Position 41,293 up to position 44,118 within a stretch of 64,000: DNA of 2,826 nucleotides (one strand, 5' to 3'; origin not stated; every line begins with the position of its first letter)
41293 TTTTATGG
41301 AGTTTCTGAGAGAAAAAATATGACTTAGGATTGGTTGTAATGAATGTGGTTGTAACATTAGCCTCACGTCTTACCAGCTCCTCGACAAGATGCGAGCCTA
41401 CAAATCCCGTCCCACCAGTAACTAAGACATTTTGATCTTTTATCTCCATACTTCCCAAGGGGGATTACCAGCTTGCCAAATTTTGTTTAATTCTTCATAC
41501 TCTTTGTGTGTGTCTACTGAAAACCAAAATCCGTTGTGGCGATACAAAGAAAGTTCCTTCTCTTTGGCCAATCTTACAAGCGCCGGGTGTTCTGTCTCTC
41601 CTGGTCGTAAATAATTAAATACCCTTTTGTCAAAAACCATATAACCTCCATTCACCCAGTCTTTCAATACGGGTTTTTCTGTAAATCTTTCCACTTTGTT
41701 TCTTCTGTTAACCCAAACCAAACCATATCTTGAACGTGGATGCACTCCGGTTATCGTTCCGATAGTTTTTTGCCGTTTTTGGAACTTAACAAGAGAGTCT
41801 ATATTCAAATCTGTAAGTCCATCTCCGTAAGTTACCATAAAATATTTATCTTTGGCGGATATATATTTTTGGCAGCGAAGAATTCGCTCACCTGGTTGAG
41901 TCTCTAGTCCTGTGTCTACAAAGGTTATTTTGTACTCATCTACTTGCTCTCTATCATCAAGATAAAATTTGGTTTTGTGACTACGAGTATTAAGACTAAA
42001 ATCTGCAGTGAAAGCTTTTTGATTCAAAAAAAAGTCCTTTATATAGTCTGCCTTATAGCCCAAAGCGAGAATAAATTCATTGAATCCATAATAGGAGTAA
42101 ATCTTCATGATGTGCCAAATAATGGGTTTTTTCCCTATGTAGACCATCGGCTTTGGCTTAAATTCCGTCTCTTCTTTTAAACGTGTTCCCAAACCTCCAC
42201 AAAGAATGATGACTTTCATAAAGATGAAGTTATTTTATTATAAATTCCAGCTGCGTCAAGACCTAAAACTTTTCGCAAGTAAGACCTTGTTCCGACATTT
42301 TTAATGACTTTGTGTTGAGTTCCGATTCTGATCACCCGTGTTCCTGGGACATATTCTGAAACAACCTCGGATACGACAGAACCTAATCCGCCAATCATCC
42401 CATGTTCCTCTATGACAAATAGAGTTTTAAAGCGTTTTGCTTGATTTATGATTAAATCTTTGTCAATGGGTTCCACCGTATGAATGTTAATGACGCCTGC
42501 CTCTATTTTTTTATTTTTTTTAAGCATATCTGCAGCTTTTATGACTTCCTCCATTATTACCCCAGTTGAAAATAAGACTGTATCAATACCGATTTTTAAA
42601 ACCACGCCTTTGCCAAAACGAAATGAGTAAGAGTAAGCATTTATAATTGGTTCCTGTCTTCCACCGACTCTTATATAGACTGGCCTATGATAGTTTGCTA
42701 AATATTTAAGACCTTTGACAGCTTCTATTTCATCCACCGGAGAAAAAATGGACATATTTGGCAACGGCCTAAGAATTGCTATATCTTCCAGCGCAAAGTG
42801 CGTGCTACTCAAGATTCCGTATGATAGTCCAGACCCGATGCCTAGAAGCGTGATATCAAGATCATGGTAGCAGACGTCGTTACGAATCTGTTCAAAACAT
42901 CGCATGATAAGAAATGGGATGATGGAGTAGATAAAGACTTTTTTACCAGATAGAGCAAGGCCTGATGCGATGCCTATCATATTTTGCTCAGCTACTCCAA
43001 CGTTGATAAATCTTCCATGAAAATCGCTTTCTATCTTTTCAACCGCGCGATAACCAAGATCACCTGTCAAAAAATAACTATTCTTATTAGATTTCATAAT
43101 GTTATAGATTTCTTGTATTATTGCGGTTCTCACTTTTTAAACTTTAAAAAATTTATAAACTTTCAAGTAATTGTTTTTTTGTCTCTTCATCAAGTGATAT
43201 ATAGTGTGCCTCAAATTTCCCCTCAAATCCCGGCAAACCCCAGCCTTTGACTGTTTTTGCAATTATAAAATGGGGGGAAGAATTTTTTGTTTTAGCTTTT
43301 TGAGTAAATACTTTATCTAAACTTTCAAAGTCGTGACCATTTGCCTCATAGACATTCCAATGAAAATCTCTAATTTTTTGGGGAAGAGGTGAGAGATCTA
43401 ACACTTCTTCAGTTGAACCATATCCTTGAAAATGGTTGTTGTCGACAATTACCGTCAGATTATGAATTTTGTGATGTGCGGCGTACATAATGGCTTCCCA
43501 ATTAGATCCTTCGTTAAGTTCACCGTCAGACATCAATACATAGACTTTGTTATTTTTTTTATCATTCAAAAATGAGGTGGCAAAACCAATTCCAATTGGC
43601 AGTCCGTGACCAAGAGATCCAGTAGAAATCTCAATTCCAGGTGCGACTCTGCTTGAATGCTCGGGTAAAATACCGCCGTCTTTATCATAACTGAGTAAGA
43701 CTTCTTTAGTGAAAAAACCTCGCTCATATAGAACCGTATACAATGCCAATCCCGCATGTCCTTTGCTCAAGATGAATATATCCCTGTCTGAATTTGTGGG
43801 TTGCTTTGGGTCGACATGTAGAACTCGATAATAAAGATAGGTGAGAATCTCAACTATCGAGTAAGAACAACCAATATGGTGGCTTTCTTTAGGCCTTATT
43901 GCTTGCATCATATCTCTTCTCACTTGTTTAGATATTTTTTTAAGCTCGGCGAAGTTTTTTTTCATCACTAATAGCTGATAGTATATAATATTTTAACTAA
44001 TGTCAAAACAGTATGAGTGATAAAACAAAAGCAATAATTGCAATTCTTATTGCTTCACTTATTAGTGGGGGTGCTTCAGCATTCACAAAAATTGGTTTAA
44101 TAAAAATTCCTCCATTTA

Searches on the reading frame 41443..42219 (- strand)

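Call 89: search_protein_families(library=pfam, proteins=[window:41443-42219:-], max_evalue=0.0001)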
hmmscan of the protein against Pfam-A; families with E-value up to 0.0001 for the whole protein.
window:41443-42219:- (259 aa): 2 families
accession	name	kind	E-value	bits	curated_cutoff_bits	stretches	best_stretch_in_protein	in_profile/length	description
PF00483.29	NTP_transferase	-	7.3e-21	75.3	21.2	1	2-245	1-239/245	Nucleotidyl transferase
PF12804.13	NTP_transf_3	-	5.2e-05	23.9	27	1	3-57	1-50/160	MobA-like NTP transferase domain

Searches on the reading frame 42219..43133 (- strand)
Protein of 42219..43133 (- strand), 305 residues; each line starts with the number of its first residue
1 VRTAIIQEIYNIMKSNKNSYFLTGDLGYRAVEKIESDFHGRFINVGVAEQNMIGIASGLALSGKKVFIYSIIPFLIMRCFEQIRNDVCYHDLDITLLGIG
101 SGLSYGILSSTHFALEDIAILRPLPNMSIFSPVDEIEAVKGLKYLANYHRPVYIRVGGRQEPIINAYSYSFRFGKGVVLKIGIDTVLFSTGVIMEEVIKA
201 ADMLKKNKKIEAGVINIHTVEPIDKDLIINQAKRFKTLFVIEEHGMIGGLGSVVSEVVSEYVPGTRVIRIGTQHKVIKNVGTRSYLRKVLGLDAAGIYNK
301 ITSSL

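Call 89: search_protein_families(library=pfam, proteins=[window:42219-43133:-], max_evalue=0.0001)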
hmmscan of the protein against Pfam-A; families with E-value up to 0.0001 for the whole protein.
window:42219-43133:- (305 aa): 3 families
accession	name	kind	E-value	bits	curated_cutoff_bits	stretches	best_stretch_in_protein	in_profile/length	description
PF02779.29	Transket_pyr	-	3.3e-23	82.7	27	1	1-156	5-167/174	Transketolase, pyrimidine binding domain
PF02780.25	Transketolase_C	-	4.2e-20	72.3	25.9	1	174-297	1-124/124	Transketolase, C-terminal domain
PF17147.9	PFOR_II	-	1.5e-05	25.7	27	1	184-260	2-77/102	Pyruvate:ferredoxin oxidoreductase core domain II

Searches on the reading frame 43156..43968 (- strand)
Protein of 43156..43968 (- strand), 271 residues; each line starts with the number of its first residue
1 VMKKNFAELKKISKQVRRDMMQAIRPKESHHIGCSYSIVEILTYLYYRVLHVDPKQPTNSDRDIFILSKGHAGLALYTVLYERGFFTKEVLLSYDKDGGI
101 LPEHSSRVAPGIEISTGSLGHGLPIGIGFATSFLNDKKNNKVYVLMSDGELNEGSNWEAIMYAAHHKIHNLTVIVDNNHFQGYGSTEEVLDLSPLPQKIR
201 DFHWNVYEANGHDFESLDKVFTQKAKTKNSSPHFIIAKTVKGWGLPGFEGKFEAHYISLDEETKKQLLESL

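Call 89: search_protein_families(library=pfam, proteins=[window:43156-43968:-], max_evalue=0.0001)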
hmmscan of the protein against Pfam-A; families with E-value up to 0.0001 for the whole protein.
window:43156-43968:- (271 aa): 3 families
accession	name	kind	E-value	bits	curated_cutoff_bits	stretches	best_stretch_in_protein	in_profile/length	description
PF00456.26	Transketolase_N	-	3.4e-40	138.5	22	1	11-267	4-271/334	Transketolase, thiamine diphosphate binding domain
PF13292.11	DXP_synthase_N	-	2.8e-07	30.6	21.2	1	6-179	15-172/274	1-deoxy-D-xylulose-5-phosphate synthase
PF02775.26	TPP_enzyme_C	-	2.8e-05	24.4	21.9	1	116-182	27-86/151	Thiamine pyrophosphate enzyme, C-terminal TPP binding domain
